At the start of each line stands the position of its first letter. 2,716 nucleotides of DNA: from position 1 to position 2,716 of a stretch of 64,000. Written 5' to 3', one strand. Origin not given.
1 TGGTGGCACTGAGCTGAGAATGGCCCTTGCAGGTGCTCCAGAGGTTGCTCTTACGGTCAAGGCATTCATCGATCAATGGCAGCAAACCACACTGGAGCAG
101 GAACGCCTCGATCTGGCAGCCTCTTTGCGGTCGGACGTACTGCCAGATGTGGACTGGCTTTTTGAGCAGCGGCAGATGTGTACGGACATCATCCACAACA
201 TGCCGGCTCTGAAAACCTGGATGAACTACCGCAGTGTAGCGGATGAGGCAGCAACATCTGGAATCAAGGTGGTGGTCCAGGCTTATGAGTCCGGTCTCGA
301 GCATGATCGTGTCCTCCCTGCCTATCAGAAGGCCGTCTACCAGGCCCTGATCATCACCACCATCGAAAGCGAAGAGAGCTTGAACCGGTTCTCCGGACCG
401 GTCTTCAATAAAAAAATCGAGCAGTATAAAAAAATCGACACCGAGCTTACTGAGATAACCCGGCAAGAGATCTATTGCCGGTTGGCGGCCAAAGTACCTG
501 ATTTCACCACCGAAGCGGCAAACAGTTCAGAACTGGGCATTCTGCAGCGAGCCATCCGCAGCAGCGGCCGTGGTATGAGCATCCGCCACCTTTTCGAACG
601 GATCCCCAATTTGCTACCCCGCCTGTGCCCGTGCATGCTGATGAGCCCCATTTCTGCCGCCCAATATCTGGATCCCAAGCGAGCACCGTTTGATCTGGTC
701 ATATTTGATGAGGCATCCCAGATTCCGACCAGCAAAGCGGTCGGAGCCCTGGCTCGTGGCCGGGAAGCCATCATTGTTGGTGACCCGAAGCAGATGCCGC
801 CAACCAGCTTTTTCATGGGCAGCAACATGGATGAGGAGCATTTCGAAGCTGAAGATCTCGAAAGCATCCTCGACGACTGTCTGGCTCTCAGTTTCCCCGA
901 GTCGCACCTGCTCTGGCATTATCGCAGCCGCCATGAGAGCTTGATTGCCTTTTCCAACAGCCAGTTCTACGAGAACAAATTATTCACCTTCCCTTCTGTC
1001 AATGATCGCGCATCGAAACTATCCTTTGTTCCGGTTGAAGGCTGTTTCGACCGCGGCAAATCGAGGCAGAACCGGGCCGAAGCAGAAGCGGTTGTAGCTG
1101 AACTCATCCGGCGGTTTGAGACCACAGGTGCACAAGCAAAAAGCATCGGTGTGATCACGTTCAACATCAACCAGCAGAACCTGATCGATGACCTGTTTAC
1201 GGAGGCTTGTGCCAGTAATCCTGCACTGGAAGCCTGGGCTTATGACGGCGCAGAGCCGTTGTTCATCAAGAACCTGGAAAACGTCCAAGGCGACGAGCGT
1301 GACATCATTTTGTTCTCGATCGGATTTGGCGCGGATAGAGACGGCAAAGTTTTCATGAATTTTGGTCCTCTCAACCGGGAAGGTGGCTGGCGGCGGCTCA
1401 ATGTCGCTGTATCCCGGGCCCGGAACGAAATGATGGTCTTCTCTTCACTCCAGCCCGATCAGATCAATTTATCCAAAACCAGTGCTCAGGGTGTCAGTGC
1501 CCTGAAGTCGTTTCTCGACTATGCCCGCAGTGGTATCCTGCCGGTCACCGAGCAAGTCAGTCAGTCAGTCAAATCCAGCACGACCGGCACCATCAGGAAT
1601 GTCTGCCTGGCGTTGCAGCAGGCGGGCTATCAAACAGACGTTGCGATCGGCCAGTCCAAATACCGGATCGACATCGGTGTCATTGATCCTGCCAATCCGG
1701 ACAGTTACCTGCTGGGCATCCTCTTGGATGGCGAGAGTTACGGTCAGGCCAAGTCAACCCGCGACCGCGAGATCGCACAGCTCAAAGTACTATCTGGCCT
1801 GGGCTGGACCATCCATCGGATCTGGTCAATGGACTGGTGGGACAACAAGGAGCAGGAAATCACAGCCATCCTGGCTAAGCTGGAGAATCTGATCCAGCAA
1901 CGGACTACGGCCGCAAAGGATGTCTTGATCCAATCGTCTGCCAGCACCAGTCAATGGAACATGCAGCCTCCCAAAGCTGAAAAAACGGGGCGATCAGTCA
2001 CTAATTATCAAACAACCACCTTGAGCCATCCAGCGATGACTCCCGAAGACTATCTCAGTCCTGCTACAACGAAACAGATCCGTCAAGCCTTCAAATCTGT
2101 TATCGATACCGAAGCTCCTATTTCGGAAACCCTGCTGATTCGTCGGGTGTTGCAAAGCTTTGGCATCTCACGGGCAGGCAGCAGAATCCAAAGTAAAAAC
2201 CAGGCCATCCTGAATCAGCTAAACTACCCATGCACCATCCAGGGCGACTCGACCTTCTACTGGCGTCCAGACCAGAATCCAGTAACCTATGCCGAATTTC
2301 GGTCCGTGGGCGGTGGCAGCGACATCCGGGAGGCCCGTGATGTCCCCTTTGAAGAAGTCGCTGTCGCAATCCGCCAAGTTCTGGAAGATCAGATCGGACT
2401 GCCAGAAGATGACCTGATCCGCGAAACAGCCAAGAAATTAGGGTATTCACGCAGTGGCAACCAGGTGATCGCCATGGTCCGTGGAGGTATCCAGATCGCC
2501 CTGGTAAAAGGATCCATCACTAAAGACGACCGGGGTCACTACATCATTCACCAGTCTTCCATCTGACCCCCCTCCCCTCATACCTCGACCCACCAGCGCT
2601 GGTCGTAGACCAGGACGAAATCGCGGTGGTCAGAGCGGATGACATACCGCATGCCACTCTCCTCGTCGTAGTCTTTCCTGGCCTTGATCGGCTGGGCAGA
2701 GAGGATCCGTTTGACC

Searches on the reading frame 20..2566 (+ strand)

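Call 45: search_protein_families(library=pfam, proteins=[window:20-2566:+], max_evalue=0.00001)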
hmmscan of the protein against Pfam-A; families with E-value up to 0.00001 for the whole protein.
window:20-2566:+ (848 aa): 4 families
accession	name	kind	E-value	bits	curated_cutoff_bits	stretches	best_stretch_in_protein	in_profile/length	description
PF18741.7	MTES_1575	-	2.3e-25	88.9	38.2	1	527-621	4-96/96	REase_MTES_1575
PF13087.12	AAA_12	-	3.3e-20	72.9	27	1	294-475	17-192/195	AAA domain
PF11784.13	DUF3320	-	1.2e-14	54.4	25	1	677-725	2-50/50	Protein of unknown function (DUF3320)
PF13086.12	AAA_11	-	2e-07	31.5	27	1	221-263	211-254/257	AAA domain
